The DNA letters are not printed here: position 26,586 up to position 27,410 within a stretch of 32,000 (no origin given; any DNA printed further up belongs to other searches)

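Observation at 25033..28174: Mercury-resistance cluster with uncharacterised accessory genes: CC-motif membrane protein plus TlpA-like thioredoxin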

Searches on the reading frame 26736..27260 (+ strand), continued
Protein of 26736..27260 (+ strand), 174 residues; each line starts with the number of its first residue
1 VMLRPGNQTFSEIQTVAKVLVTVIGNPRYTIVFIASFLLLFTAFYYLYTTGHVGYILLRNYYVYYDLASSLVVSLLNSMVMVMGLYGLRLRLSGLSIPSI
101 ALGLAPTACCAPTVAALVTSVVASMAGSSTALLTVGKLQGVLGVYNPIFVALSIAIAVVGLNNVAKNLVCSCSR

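Call 109: search_protein_families(library=pfam, alignment_id=A6, max_evalue=1)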
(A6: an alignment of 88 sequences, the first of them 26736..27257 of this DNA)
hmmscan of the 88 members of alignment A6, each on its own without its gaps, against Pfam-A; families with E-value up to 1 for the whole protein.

A. member 1, window:26736-27257:+ (174 aa): 1 family
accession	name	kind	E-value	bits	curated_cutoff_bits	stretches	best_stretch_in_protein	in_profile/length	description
PF05356.16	Phage_Coat_B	-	0.062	13.8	23.5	1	101-136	1-36/56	Inovirus Coat protein B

B. families by the number of members that match (of 88 scanned): 44 families (the first 25 are shown)
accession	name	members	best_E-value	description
PF02411.20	MerT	7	6.6e-05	MerT mercuric transport protein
PF04114.19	Gaa1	6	0.11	Gaa1-like, GPI transamidase component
PF12488.13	DUF3704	5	0.025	Protein of unknown function (DUF3704)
PF05529.17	Bap31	4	0.00062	Bap31/Bap29 transmembrane region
PF07690.21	MFS_1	3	0.03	Major Facilitator Superfamily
PF09874.14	DUF2101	3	0.12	Predicted membrane protein (DUF2101)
PF03699.18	UPF0182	3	0.17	Uncharacterised protein family (UPF0182)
PF04789.21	DUF621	2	0.0015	Protein of unknown function (DUF621)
PF07086.17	Jagunal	2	0.036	Jagunal, ER re-organisation during oogenesis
PF24282.1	DUF7470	2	0.083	Family of unknown function (DUF7470)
PF09973.14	DUF2208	2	0.42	Predicted membrane protein (DUF2208)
PF09843.14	DUF2070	2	0.52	Predicted membrane protein (DUF2070)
PF11893.13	DUF3413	1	0.038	Domain of unknown function (DUF3413)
PF14018.11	DUF4234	1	0.043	Domain of unknown function (DUF4234)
PF05356.16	Phage_Coat_B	1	0.062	Inovirus Coat protein B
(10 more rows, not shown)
